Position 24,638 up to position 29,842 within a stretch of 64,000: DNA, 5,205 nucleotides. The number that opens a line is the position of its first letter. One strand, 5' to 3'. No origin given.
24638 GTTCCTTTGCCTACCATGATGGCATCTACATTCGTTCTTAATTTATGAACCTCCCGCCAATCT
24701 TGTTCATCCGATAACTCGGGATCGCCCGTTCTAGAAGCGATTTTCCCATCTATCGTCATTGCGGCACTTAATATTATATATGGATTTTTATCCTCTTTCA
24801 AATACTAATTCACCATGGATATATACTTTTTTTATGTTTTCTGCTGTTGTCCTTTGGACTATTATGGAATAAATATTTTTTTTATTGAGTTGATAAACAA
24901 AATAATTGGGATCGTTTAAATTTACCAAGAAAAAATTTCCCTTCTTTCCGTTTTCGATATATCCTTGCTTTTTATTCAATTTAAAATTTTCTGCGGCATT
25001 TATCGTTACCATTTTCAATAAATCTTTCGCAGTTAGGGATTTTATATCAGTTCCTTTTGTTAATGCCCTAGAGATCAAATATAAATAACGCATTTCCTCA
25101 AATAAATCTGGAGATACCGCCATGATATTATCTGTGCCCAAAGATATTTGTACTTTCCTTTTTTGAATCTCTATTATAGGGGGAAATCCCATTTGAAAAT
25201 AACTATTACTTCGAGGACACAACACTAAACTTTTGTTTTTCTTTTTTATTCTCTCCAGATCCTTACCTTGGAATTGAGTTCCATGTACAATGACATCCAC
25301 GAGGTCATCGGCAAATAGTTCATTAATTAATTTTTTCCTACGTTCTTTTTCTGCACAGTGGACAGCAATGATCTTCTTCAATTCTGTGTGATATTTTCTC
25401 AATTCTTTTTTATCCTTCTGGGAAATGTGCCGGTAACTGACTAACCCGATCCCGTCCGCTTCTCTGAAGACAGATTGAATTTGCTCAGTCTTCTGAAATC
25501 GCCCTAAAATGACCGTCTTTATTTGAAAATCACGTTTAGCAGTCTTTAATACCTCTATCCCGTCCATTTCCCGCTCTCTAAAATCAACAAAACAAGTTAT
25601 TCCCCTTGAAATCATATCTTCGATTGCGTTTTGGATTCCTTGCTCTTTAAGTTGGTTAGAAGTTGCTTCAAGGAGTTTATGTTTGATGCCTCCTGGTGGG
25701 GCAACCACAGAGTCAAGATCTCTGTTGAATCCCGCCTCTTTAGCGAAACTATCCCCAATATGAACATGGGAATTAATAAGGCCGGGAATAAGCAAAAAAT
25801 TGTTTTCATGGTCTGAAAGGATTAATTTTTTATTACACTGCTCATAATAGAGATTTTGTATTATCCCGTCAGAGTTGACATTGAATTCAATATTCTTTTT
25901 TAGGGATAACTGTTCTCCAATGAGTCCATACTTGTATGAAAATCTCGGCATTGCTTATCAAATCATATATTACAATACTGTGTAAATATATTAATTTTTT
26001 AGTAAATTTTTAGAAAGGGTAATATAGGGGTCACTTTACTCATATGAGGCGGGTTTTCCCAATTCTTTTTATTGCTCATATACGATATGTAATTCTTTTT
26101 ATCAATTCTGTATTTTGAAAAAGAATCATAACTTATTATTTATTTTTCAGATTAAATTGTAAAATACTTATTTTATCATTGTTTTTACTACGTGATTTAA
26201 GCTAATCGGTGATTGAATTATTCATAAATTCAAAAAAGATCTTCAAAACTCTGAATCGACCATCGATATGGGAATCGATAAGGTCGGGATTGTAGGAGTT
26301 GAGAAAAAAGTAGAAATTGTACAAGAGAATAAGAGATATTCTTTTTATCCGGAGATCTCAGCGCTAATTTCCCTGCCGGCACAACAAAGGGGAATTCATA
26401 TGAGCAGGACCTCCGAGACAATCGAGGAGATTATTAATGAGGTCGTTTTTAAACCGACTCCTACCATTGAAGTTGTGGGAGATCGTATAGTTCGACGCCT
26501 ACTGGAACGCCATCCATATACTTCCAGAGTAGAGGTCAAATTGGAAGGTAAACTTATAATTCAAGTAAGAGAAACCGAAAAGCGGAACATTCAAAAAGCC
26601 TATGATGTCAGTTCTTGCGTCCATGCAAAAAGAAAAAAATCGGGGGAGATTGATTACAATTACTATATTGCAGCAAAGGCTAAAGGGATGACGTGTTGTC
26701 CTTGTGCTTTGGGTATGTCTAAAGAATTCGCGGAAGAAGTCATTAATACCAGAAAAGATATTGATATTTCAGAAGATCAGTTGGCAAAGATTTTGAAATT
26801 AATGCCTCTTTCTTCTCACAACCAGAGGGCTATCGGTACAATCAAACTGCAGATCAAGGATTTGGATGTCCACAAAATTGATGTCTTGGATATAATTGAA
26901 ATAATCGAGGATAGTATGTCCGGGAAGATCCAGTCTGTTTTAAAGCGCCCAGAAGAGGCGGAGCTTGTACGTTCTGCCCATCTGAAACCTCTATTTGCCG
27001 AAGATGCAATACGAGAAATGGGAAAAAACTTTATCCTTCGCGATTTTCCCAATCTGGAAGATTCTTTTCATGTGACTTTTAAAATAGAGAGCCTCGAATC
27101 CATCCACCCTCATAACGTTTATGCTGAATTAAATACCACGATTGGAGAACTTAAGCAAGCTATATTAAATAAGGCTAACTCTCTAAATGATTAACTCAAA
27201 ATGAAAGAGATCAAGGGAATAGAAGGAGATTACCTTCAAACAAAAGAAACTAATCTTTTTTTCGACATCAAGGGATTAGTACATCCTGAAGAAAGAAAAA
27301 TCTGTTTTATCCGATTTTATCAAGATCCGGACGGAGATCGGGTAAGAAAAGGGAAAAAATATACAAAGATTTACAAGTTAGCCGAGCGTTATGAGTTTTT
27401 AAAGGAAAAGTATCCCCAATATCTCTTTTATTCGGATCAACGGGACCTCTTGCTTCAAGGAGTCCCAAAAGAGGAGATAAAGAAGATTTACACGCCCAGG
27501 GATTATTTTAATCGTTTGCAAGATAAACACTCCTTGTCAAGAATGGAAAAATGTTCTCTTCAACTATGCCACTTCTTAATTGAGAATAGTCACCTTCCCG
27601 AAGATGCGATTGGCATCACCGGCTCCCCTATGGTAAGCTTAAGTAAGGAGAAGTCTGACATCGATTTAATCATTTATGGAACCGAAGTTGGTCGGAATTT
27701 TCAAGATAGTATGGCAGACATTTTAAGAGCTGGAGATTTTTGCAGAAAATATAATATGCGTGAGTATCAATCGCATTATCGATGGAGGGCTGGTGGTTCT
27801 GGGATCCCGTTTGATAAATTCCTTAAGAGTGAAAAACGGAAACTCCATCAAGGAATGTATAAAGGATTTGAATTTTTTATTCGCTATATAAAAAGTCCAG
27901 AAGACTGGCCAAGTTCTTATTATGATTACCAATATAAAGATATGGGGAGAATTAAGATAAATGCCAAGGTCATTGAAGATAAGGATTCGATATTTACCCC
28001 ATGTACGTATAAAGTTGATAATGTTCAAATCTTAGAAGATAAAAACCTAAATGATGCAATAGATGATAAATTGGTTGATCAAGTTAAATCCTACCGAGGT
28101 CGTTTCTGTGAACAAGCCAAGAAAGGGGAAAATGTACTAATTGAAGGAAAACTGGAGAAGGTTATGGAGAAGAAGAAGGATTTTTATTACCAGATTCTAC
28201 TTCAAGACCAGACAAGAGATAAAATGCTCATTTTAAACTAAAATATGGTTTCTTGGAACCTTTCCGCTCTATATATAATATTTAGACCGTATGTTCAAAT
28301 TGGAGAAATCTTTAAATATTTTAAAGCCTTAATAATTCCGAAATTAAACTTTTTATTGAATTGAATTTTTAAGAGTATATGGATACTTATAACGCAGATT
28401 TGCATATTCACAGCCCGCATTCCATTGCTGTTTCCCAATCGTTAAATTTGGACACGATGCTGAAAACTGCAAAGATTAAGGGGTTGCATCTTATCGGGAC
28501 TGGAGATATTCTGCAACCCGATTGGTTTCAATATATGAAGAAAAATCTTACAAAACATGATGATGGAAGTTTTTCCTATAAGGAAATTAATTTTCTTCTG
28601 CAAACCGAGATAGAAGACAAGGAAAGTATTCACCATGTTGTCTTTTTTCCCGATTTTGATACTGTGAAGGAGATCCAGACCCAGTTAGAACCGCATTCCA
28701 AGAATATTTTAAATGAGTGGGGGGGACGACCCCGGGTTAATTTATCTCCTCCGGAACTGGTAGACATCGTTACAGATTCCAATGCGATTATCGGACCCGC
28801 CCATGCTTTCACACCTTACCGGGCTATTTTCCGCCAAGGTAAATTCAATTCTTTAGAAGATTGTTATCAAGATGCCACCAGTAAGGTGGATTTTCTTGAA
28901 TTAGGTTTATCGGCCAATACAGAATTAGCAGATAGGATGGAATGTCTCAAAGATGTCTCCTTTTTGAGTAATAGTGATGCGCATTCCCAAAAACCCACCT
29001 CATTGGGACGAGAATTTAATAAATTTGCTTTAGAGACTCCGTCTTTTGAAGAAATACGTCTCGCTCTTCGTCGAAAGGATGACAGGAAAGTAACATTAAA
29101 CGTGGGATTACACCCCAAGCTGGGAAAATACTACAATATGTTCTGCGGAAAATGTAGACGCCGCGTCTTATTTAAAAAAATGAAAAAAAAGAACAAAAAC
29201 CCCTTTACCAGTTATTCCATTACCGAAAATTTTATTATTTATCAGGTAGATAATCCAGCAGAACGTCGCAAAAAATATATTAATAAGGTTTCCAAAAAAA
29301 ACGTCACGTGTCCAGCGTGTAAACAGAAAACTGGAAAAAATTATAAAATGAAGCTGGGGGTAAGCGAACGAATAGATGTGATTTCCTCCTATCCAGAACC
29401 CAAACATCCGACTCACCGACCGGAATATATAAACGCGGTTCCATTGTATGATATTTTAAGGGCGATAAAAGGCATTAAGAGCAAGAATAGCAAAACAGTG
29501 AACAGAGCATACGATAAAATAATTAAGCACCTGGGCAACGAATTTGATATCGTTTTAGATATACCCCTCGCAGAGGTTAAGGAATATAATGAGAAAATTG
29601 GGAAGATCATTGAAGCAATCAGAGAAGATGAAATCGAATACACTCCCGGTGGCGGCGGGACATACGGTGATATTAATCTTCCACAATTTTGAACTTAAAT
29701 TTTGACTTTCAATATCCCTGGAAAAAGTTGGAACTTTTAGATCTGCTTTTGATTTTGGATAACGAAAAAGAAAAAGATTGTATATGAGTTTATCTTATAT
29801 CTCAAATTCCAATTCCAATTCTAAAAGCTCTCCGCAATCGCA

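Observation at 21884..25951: A COG0402-type deaminase translationally coupled to the archaeal riboflavin-pathway reductase and CofG/CofH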

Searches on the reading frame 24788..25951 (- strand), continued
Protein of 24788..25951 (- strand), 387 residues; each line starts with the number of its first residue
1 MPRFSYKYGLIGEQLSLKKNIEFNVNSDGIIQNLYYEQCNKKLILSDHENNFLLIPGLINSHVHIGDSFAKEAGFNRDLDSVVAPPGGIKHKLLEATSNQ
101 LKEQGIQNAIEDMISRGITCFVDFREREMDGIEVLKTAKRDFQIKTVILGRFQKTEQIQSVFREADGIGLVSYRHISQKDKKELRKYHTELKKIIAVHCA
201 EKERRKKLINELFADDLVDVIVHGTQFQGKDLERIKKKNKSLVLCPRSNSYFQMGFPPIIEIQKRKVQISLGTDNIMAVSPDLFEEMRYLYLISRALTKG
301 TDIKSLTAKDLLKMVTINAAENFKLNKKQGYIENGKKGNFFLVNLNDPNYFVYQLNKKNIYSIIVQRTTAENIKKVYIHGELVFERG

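Call 69: search_protein_families(library=ncbifam, proteins=[P0267, P0152, P0570, L081:7945-9063:+, L081:9108-10193:+], max_evalue=1e-10)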
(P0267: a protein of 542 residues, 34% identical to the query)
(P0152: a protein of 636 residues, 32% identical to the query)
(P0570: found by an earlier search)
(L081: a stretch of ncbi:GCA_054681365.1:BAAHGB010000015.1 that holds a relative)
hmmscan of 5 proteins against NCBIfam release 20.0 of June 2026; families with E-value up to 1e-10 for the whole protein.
P0267 (542 aa): 8 families
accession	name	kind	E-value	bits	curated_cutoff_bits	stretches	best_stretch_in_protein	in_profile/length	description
NF005552.0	PRK07213.1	equivalog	1e-68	232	294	1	189-530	4-376/382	chlorohydrolase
NF006549.0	PRK09045.1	equivalog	1.7e-16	59.9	540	1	391-490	256-364/444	TRZ/ATZ family hydrolase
TIGR03964.1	mycofact_creat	equivalog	2.9e-16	59.8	172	1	2-185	38-219/228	mycofactocin biosynthesis peptidyl-dipeptidase MftE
NF005557.0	PRK07228.1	equivalog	1.2e-13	50.6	522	0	405-502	266-375/445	5'-deoxyadenosine deaminase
NF006252.0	PRK08393.1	equivalog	3.5e-13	49.3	617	0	404-493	255-354/424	N-ethylammeline chlorohydrolase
NF006056.0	PRK08204.1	subfamily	6.4e-12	45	391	0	358-483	217-358/449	hypothetical protein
TIGR02967.1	guan_deamin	equivalog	2.8e-11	43.1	375.4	0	393-505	244-364/401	guanine deaminase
NF006681.0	PRK09229.1-2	equivalog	3.3e-11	42.6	362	0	391-505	268-390/451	formimidoylglutamate deiminase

P0152 (636 aa): 20 families
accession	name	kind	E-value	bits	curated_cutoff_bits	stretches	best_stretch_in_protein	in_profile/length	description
TIGR01508.1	rib_reduct_arch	equivalog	2.1e-58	197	186.45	1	415-630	1-209/210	2,5-diamino-6-(ribosylamino)-4(3H)-pyrimidinone 5'-phosphate reductase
TIGR00227.1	ribD_Cterm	domain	6e-53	179.6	150.15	1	414-630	2-215/216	riboflavin-specific deaminase C-terminal domain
NF005552.0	PRK07213.1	equivalog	4.6e-50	170.6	294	1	12-376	8-376/382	chlorohydrolase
TIGR00326.1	eubact_ribD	equivalog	5.5e-27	94.9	156.35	1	412-623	138-338/343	bifunctional diaminohydroxyphosphoribosylaminopyrimidine deaminase/5-amino-6-(5-phosphoribosylamino)uracil reductase RibD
NF005557.0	PRK07228.1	equivalog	8.1e-20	70.9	522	1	223-383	248-413/445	5'-deoxyadenosine deaminase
NF008052.0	PRK10786.1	equivalog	6.3e-19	67.9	500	1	413-629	145-364/367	bifunctional diaminohydroxyphosphoribosylaminopyrimidine deaminase/5-amino-6-(5-phosphoribosylamino)uracil reductase RibD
NF006681.0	PRK09229.1-2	equivalog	3.1e-17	62.5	362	1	226-383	268-425/451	formimidoylglutamate deiminase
NF006549.0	PRK09045.1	equivalog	5.4e-17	61.5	540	1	227-381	257-413/444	TRZ/ATZ family hydrolase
NF006056.0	PRK08204.1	subfamily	1.4e-16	60.3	391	1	225-385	247-418/449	hypothetical protein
NF006055.0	PRK08203.1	equivalog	1.7e-15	56.6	532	1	227-380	271-423/455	8-oxoguanine deaminase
TIGR02022.1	hutF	equivalog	1e-14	54.1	413.05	0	226-381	268-429/455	formimidoylglutamate deiminase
NF006252.0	PRK08393.1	equivalog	5.6e-14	52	617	1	227-382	243-398/424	N-ethylammeline chlorohydrolase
NF010663.0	PRK14059.1-1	equivalog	8.7e-14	51.4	184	1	422-632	35-252/253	pyrimidine reductase family protein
NF009059.0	PRK12393.1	equivalog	5.2e-13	48.5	543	0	228-353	276-402/460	amidohydrolase family protein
NF010664.0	PRK14059.1-2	equivalog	5.6e-13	49.1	226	1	423-632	45-256/257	pyrimidine reductase family protein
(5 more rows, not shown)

P0570 (380 aa): 12 families
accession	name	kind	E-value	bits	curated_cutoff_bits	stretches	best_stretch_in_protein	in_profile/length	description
NF005552.0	PRK07213.1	equivalog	3.4e-177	589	294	1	4-378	2-380/382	chlorohydrolase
NF006252.0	PRK08393.1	equivalog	9.1e-27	94.1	617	1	6-370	5-388/424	N-ethylammeline chlorohydrolase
NF005540.0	PRK07203.1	equivalog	5.2e-22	78.1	444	1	196-358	218-390/444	putative aminohydrolase SsnA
TIGR03314.1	Se_ssnA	subfamily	1.4e-19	70.3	455.5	1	193-349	214-380/441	putative selenium metabolism protein SsnA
NF004995.0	PRK06380.1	subfamily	1.9e-19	70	567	1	191-369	195-386/418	metal-dependent hydrolase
NF006549.0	PRK09045.1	equivalog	8.7e-19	67.4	540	1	199-339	219-372/444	TRZ/ATZ family hydrolase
NF004701.0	PRK06038.1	equivalog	2.6e-18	66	609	1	188-355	198-375/432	N-ethylammeline chlorohydrolase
NF005557.0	PRK07228.1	equivalog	2.6e-15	56.1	522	1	201-370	217-402/445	5'-deoxyadenosine deaminase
NF006055.0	PRK08203.1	equivalog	2.6e-13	49.4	532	0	201-346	235-391/455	8-oxoguanine deaminase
TIGR02967.1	guan_deamin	equivalog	3.6e-13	49.3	375.4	1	221-349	229-364/401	guanine deaminase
NF012037.0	PRK15493.1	equivalog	3.3e-11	42.7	779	0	196-350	210-376/435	bifunctional S-methyl-5'-thioadenosine deaminase/S-adenosylhomocysteine deaminase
NF006681.0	PRK09229.1-2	equivalog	9.1e-11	41.1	362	0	200-370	232-414/451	formimidoylglutamate deiminase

L081:7945-9063:+ (372 aa): 9 families
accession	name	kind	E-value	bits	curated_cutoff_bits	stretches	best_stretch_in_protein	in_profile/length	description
NF004884.0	PRK06245.1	equivalog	1.6e-116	388.9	209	1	34-370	4-334/340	7,8-didemethyl-8-hydroxy-5-deazariboflavin synthase subunit CofG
TIGR03550.1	F420_cofG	equivalog_domain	6.4e-111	370.6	213.35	1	42-364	1-321/322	7,8-didemethyl-8-hydroxy-5-deazariboflavin synthase CofG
NF006687.0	PRK09234.1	equivalog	2.4e-102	343.6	1018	1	11-367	36-400/849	bifunctional FO biosynthesis protein CofGH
TIGR03699.1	menaquin_MqnC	equivalog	4.1e-17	62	428.1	0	13-108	8-101/342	cyclic dehypoxanthinyl futalosine synthase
TIGR03551.1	F420_cofH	equivalog_domain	2.1e-16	59.7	374.1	1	19-110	13-101/345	5-amino-6-(D-ribitylamino)uracil--L-tyrosine 4-hydroxyphenyl transferase CofH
TIGR00433.2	bioB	equivalog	6e-16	58.6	225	1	19-280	16-254/307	biotin synthase BioB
TIGR00423.1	TIGR00423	subfamily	1.3e-14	54.2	260.25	0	42-110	2-67/310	CofH family radical SAM protein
NF005609.0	PRK07360.1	equivalog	2.5e-13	49.5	426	0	22-110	38-123/374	7,8-didemethyl-8-hydroxy-5-deazariboflavin synthase subunit CofH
TIGR03957.1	rSAM_HmdB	equivalog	2.1e-11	43.6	320.9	0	150-285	130-257/317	5,10-methenyltetrahydromethanopterin hydrogenase cofactor biosynthesis protein HmdB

L081:9108-10193:+ (361 aa): 11 families
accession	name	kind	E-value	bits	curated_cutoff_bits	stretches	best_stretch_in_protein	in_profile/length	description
NF005609.0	PRK07360.1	equivalog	6.5e-143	476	426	1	3-359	11-369/374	7,8-didemethyl-8-hydroxy-5-deazariboflavin synthase subunit CofH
TIGR03551.1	F420_cofH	equivalog_domain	9.7e-142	471.8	374.1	1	13-357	1-344/345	5-amino-6-(D-ribitylamino)uracil--L-tyrosine 4-hydroxyphenyl transferase CofH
NF006687.0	PRK09234.1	equivalog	1e-133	447.3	1018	1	6-358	485-837/849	bifunctional FO biosynthesis protein CofGH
TIGR00423.1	TIGR00423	subfamily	1.5e-124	415.3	260.25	1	48-358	1-310/310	CofH family radical SAM protein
TIGR03699.1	menaquin_MqnC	equivalog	2.2e-114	381.9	428.1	1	11-357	1-341/342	cyclic dehypoxanthinyl futalosine synthase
TIGR03700.1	mena_SCO4494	equivalog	9.3e-109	363.5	434.55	1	8-358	6-351/351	aminofutalosine synthase MqnE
NF006277.0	PRK08445.1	equivalog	6.6e-85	285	576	1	12-361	3-348/348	dehypoxanthine futalosine cyclase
NF006276.0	PRK08444.1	equivalog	1.3e-75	254.7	560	1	2-361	2-353/353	aminofutalosine synthase MqnE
NF004580.0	PRK05926.1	equivalog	4.8e-63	213.6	583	1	8-350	23-364/370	hypothetical protein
TIGR03550.1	F420_cofG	equivalog_domain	2.3e-17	63.2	213.35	1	53-313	5-265/322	7,8-didemethyl-8-hydroxy-5-deazariboflavin synthase CofG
NF004884.0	PRK06245.1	equivalog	2.5e-13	49.6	209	1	43-311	6-270/340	7,8-didemethyl-8-hydroxy-5-deazariboflavin synthase subunit CofG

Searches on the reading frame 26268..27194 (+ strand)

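Call 3: search_protein_families(library=pfam, proteins=[window:26268-27194:+])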
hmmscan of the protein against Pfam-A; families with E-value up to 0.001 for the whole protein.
window:26268-27194:+ (308 aa): 1 family
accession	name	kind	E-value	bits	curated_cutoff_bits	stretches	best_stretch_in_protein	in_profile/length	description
PF02649.19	GCHY-1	-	1e-54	186.3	25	1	2-286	14-260/260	Type I GTP cyclohydrolase folE2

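Call 4: search_protein_families(library=ncbifam, proteins=[window:26268-27194:+])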
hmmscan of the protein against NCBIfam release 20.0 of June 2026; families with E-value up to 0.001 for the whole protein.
window:26268-27194:+ (308 aa): 3 families
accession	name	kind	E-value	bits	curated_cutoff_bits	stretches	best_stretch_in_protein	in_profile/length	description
TIGR00294.2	TIGR00294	equivalog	3.9e-75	252.8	220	1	2-299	13-301/302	GTP cyclohydrolase MptA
NF010200.1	PRK13674.1-1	equivalog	6.5e-35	121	215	1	2-288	13-268/270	GTP cyclohydrolase FolE2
NF010204.0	PRK13675.1-1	equivalog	1e-25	90.7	468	2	3-149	16-162/267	GTP cyclohydrolase IV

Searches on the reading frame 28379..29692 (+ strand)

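Call 3: search_protein_families(library=pfam, proteins=[window:28379-29692:+])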
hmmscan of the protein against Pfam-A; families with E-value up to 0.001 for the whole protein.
window:28379-29692:+ (437 aa): 0 families

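Call 4: search_protein_families(library=ncbifam, proteins=[window:28379-29692:+])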
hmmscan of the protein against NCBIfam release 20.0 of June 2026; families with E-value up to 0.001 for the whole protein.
window:28379-29692:+ (437 aa): 2 families
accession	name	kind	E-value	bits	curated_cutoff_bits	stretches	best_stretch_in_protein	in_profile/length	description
TIGR00375.1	TIGR00375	hypoth_equivalog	1.4e-78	264.9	326.6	2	5-273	1-260/374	TIGR00375 family protein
NF038032.1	CehA_McbA_metalo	domain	1.7e-06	27.7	80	1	4-230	3-208/315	CehA/McbA family metallohydrolase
